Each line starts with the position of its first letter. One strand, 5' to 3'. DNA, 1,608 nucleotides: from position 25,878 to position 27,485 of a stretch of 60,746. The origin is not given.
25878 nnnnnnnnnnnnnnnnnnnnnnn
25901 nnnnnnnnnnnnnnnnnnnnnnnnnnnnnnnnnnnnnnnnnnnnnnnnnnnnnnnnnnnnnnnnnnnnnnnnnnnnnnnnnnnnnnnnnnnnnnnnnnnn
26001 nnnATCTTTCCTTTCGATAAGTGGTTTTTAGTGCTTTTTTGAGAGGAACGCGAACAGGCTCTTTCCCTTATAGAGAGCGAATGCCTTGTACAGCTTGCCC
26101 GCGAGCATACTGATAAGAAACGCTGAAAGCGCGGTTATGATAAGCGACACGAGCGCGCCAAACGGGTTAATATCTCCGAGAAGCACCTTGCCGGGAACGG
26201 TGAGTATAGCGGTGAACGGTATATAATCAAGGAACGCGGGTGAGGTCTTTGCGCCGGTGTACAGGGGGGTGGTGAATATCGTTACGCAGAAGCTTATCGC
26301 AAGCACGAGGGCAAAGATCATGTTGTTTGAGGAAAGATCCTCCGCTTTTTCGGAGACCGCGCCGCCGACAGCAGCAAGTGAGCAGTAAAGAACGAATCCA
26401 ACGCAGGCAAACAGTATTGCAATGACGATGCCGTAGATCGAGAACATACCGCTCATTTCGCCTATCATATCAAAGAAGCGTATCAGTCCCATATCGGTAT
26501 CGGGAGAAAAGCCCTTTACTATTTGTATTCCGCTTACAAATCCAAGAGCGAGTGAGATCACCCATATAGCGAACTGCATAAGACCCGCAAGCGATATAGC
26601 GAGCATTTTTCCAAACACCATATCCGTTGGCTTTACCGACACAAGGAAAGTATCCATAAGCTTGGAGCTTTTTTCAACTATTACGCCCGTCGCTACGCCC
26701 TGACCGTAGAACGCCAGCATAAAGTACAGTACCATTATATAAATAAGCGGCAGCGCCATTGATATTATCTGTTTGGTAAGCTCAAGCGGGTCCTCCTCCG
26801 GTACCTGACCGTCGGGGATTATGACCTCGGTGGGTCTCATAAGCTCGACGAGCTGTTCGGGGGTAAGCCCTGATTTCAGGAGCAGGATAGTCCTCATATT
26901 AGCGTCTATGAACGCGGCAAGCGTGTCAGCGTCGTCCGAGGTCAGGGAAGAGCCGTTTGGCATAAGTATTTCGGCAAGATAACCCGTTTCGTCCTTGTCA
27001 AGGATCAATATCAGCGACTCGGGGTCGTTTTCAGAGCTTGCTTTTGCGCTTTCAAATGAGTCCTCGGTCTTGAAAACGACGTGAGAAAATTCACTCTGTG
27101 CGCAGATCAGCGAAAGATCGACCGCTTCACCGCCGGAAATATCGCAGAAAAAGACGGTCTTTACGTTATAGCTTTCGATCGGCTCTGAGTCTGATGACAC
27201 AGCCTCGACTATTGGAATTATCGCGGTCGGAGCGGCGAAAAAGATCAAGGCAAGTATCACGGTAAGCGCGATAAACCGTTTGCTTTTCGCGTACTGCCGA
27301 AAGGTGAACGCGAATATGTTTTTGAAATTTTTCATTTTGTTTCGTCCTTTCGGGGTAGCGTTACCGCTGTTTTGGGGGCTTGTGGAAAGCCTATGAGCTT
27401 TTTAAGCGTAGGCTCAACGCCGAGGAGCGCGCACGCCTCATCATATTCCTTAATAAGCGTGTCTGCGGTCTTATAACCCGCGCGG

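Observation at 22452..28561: Tightly coupled five-gene operon combining a methyltransferase, an orphan ABC-2 permease, two truncated MutS-like ATPases and a DUF975 membrane protein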

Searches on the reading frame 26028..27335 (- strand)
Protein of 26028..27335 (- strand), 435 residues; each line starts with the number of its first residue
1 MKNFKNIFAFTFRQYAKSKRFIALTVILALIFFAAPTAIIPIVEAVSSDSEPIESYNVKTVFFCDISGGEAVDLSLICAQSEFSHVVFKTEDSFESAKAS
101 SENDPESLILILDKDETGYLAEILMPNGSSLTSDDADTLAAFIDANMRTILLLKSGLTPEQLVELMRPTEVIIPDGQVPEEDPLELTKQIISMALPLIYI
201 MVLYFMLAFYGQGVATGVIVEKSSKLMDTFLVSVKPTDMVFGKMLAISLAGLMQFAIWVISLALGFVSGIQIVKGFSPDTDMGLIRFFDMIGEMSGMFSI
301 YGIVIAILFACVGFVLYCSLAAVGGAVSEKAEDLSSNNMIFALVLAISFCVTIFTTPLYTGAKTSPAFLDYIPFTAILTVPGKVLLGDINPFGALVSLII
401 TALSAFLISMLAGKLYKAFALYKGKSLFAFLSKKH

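Call 3: search_protein_families(library=pfam, proteins=[window:26028-27335:-], max_evalue=0.01)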
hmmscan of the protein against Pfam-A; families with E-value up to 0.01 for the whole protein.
window:26028-27335:- (435 aa): 1 family
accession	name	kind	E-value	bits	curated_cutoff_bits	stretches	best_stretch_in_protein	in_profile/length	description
PF12698.13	ABC2_membrane_3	-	8.6e-24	84.7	31.6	1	19-411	1-344/347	ABC-2 family transporter protein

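Call 4: search_protein_families(library=ncbifam, proteins=[window:26028-27335:-], max_evalue=0.01)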
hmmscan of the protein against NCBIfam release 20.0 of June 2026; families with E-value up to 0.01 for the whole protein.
window:26028-27335:- (435 aa): 1 family
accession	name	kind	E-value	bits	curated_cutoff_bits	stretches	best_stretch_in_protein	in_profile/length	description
NF041647.1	ABC_perm_CPBP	equivalog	0.00027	19.8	435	1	185-417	183-393/636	ABC transporter permease subunit/CPBP intramembrane protease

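Call 6: search_protein_families(library=padloc, proteins=[window:26028-27335:-], max_evalue=0.01)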
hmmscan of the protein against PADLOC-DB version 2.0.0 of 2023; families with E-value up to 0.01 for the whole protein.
window:26028-27335:- (435 aa): 0 families

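Call 32: find_homologous_proteins(query=window:26028-27335:-, max_evalue=0.001)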
Query window:26028-27335:- (435 aa): 398 proteins with E <= 0.001 among 8000 candidates; the best 120 are listed.
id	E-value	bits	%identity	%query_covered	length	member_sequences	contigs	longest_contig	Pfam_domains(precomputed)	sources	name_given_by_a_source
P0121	1.9e-272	921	100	100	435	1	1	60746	PF12698.14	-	-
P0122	2.3e-268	908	98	100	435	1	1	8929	PF12698.14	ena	-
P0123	4.8e-222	755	78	100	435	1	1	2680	PF12698.14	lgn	-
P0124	1.2e-221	754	79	100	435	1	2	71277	PF12698.14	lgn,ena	-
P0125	2.1e-214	730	75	100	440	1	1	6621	PF12698.14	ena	-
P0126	3.6e-213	726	76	100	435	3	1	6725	PF12698.14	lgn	-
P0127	4.3e-213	726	77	100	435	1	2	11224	PF12698.14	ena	-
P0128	9.8e-209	711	74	100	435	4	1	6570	PF12698.14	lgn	-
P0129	3.8e-200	683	74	100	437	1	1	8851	PF12698.14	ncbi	-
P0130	1.2e-193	662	68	100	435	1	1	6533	PF12698.14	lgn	-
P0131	1.4e-121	424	50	98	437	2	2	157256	PF12698.14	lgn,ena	-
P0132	7.7e-121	422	49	98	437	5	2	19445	PF12698.14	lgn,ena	-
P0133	4.8e-117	409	48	98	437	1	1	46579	PF12698.14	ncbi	-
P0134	1.2e-116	408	47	98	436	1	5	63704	PF12698.14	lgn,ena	-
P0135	2.7e-113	397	47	98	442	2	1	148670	PF06182.18,PF12698.14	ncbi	-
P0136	7.4e-113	396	48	98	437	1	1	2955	PF12698.14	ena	-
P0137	9.6e-112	392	46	98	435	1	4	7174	PF12698.14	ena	-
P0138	2.2e-111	391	49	94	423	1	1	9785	PF12698.14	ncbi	-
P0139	2.8e-108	381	46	98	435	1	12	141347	PF12698.14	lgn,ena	-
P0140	2.6e-104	367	46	98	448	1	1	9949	PF12698.14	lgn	-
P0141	1.0e-103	365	47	94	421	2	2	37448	PF12698.14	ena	-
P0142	4.9e-98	347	44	97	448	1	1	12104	PF12698.14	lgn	-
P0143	5.3e-98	347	42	98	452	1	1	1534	PF12698.14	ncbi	-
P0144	3.4e-97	344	42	97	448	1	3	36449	PF12698.14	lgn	-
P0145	1.6e-94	335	41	100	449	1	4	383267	PF12698.14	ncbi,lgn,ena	-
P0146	2.0e-94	335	42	100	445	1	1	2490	PF12698.14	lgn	-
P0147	2.4e-94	335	42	98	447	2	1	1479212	PF12698.14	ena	-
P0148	2.6e-94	335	42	98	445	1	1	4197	PF12698.14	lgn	-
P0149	5.7e-94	333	41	98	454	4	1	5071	PF12698.14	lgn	-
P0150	1.0e-93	333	40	98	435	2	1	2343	PF12698.14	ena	-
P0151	4.7e-93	330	42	98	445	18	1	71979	PF12698.14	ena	-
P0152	4.8e-93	330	41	98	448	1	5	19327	PF12698.14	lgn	-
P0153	5.1e-93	330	40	98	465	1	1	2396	PF12698.14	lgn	-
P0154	6.9e-93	330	42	97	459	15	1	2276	PF12698.14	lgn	-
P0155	1.2e-92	329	42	100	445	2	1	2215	PF12698.14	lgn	-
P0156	2.8e-92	328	42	98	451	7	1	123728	PF12698.14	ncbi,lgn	ncbi:MAG: ABC transporter permease [Eubacteriales bacterium]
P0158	2.2e-91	325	40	98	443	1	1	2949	PF12698.14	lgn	-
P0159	2.9e-91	325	40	98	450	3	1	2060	PF12698.14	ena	-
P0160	3.4e-91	324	39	98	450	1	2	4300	PF12698.14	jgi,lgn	jgi:ABC-type Na+ efflux pump permease subunit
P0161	6.5e-91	323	40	97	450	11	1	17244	PF12698.14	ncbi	-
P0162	1.1e-90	323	41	98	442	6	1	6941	PF12698.14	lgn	-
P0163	1.2e-90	323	39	98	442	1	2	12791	PF12698.14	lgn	-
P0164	1.4e-90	322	40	98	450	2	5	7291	PF12698.14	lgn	-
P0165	1.5e-90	322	39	98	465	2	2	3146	PF12698.14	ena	-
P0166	2.6e-90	321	41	98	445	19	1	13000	PF12698.14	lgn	-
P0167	6.2e-90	320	41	100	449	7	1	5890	PF12698.14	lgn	-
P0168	6.6e-90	320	42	98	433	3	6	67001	PF12698.14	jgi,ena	-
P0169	8.9e-90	320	41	100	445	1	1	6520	PF12698.14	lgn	-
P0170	1.6e-89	319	40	98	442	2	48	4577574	PF12698.14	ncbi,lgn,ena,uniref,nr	ncbi:hypothetical protein BRYFOR_08271 [Marvinbryantia formatexigens DSM 14469]|uniref:ABC-2 type tr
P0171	2.4e-89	318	41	98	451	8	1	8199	PF12698.14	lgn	-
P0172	3.6e-89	318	40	97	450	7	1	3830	PF12698.14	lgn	-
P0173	6.3e-89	317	42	100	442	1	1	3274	PF12698.14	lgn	-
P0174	1.1e-88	316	40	97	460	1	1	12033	PF12698.14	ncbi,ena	-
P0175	1.1e-88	316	42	98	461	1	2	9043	PF12698.14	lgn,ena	-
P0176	1.3e-88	316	41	98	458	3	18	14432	PF12698.14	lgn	-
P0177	1.4e-88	316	40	98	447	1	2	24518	PF12698.14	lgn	-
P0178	9.0e-88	313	40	98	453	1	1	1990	PF12698.14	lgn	-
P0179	1.3e-87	312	37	100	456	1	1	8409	PF12698.14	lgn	-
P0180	2.0e-87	312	40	98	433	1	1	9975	PF12698.14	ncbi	-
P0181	2.1e-87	312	40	100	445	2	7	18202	PF12698.14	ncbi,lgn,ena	-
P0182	2.7e-87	311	40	98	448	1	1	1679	PF12698.14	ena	-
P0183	3.1e-87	311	41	98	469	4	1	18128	PF12698.14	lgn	-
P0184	4.0e-87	311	42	98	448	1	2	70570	PF12698.14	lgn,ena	-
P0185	5.5e-87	310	40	98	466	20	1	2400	PF06182.18,PF12698.14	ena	-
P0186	5.9e-87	310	40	100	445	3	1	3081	PF12698.14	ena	-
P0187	7.3e-87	310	40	98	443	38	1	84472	PF12698.14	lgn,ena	-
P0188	1.3e-86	309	41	98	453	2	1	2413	PF12698.14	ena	-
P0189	2.4e-86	308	37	100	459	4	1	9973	PF12698.14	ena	-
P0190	1.3e-85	306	40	98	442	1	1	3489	PF12698.14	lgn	-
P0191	1.3e-85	306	40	98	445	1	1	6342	PF12698.14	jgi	-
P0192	1.3e-85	306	38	98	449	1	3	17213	PF12698.14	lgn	-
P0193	1.3e-85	306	38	98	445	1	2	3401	PF12698.14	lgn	-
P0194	1.5e-85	306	39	98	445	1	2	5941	PF12698.14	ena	-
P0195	2.1e-85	305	39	97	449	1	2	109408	PF12698.14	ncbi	-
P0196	2.1e-85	305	39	98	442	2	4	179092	PF12698.14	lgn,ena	-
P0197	3.4e-85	305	38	98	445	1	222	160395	PF12698.14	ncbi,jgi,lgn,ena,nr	ncbi:MAG: ABC transporter permease [Dorea sp.]|nr:ABC transporter permease [Dorea sp.]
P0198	4.4e-85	304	40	98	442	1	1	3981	PF12698.14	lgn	-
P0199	4.9e-85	304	38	98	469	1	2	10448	PF12698.14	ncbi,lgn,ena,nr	ncbi:MAG: ABC transporter permease [Clostridia bacterium]|nr:ABC transporter permease [Clostridia ba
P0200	5.1e-85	304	40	98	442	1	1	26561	PF12698.14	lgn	-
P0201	8.7e-85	303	38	98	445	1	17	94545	PF12698.14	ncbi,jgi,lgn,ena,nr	ncbi:MAG: ABC transporter permease [Dorea sp.]|jgi:ABC-type Na+ efflux pump permease subunit|nr:ABC 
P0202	1.1e-84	303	37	100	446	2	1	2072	PF12698.14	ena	-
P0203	1.3e-84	303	38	98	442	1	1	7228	PF12698.14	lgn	-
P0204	1.3e-84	303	41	98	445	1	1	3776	PF12698.14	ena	-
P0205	1.7e-84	302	39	98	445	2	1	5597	PF12698.14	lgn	-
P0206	2.0e-84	302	40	97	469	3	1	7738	PF12698.14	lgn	-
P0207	2.6e-84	302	40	98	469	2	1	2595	PF12698.14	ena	-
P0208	2.9e-84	301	40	98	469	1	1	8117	PF12698.14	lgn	-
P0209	3.1e-84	301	40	98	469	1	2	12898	PF12698.14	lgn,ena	-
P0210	3.2e-84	301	40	98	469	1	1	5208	PF12698.14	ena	-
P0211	3.8e-84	301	40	98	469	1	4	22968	PF12698.14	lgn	-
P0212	4.4e-84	301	40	98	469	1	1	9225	PF12698.14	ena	-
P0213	4.5e-84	301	37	97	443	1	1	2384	PF12698.14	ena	-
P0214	4.5e-84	301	38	97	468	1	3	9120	PF12698.14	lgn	-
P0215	5.0e-84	301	40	98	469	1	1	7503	PF12698.14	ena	-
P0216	5.8e-84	300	40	98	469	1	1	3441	PF12698.14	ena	-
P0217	5.8e-84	300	40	98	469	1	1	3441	PF12698.14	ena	-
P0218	6.1e-84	300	40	98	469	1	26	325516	PF12698.14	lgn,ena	-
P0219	6.2e-84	300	38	98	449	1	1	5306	PF06182.18,PF12698.14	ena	-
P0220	6.4e-84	300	40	98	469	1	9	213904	PF12698.14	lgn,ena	-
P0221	6.6e-84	300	40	98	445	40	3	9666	PF12698.14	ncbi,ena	-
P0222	6.7e-84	300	38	98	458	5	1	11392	PF12698.14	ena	-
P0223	7.0e-84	300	40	98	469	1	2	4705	PF12698.14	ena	-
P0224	7.3e-84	300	40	98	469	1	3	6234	PF12698.14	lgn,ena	-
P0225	7.9e-84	300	40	98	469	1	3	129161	PF12698.14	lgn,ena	-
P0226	8.2e-84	300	40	98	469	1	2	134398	PF12698.14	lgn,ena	-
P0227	8.7e-84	300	40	98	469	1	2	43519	PF12698.14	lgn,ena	-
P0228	8.7e-84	300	40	98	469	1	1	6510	PF12698.14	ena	-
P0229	8.9e-84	300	40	98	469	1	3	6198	PF12698.14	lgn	-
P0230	9.1e-84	300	40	98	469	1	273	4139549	PF12698.14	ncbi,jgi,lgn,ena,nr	ncbi:MAG: ABC transporter permease [Lacrimispora saccharolytica]|nr:ABC transporter permease [Lachno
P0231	9.1e-84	300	40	98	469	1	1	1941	PF12698.14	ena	-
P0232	9.3e-84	300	40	98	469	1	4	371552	PF12698.14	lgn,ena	-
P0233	1.0e-83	300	40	98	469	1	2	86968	PF12698.14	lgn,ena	-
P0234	1.1e-83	300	40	98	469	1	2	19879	PF12698.14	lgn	-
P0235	1.1e-83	300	38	98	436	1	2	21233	PF12698.14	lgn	-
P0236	1.1e-83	300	40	98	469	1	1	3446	PF12698.14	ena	-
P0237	1.1e-83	300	40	98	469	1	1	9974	PF12698.14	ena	-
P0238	1.2e-83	299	40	98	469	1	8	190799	PF12698.14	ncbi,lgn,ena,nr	ncbi:ABC transporter permease [Lacrimispora saccharolytica]|nr:ABC transporter permease [Lacrimispor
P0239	1.2e-83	299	40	98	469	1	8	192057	PF12698.14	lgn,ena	-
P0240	1.3e-83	299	39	97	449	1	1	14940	PF12698.14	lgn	-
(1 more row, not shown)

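Call 33: find_encoding_contigs(protein=P0170, flank=5000, max_places=1)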
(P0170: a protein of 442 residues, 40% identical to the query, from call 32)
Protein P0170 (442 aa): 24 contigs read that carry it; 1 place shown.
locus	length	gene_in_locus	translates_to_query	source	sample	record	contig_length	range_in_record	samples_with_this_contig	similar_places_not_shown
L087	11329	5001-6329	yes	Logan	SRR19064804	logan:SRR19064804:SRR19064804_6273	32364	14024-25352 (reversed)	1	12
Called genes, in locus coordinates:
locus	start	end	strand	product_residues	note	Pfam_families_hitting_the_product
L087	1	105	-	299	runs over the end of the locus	PF00512:HisKA, PF02518:HATPase_c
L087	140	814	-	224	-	PF00072:Response_reg, PF00486:Trans_reg_C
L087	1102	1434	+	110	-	PF07381:EarA (faint), PF03551:PadR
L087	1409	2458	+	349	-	PF11193:DUF2812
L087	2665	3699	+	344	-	PF00005:ABC_tran, PF13304:AAA_21 (weak), PF13732:DrrA1-3_C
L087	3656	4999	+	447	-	PF12698:ABC2_membrane_3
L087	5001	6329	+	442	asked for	PF12698:ABC2_membrane_3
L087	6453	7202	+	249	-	PF02535:Zip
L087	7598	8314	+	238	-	PF09359:VTC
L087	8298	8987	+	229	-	PF16316:DUF4956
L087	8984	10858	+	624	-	PF14262:Cthe_2159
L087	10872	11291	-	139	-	PF08011:PDDEXK_9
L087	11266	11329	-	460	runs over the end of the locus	PF14501:HATPase_c_5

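Call 34: find_encoding_contigs(protein=P0230, flank=5000, max_places=1)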
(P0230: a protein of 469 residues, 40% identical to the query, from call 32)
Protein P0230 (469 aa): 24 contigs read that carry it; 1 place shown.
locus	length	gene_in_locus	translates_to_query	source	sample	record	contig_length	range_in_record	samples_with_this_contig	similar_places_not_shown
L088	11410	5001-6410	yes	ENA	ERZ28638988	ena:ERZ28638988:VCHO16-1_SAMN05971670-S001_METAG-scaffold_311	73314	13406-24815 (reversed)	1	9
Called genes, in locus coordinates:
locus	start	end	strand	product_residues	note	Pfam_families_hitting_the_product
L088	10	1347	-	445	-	PF01554:MatE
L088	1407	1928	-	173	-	PF14512:TM1586_NiRdase (weak), PF00881:Nitroreductase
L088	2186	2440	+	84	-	-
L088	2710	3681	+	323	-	PF00005:ABC_tran, PF13304:AAA_21, PF13732:DrrA1-3_C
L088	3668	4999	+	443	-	PF12698:ABC2_membrane_3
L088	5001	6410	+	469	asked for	PF12698:ABC2_membrane_3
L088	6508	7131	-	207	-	PF00072:Response_reg, PF00196:GerE, PF08281:Sigma70_r4_2 (weak)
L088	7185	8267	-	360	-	PF07730:HisKA_3, PF02518:HATPase_c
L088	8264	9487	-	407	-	PF00149:Metallophos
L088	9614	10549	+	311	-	PF13476:AAA_23 (weak), PF00005:ABC_tran, PF13304:AAA_21 (faint)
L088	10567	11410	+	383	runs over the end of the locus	PF12698:ABC2_membrane_3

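Call 35: find_encoding_contigs(protein=P0145, flank=5000, max_places=1)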
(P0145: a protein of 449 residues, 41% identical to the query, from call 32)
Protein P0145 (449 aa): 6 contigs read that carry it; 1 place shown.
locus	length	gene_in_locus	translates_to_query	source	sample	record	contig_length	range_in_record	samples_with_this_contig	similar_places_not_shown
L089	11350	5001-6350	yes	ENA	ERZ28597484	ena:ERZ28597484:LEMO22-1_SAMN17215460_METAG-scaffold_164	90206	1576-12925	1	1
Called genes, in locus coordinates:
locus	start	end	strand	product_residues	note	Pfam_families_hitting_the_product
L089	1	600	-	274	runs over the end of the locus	PF02311:AraC_binding, PF07883:Cupin_2 (weak), PF12833:HTH_18, PF00165:HTH_AraC (weak)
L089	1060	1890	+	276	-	PF04294:VanW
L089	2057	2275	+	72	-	PF02639:DUF188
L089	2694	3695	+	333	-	PF00005:ABC_tran, PF13304:AAA_21, PF13732:DrrA1-3_C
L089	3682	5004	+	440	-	PF12698:ABC2_membrane_3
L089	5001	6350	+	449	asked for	PF12698:ABC2_membrane_3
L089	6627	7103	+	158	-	-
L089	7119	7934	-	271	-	PF02311:AraC_binding, PF00165:HTH_AraC, PF12833:HTH_18, PF00165:HTH_AraC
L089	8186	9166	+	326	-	PF01087:GalP_UDP_transf, PF16285:DUF4931_N, PF02744:GalP_UDP_tr_C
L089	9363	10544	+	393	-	PF10509:GalKase_gal_bdg, PF00288:GHMP_kinases_N, PF08544:GHMP_kinases_C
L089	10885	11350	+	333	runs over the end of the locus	PF01073:3Beta_HSD, PF01370:Epimerase, PF02719:Polysacc_synt_2, PF04321:RmlD_sub_bind, PF13460:NAD_binding_10 (weak), PF16363:GDP_Man_Dehyd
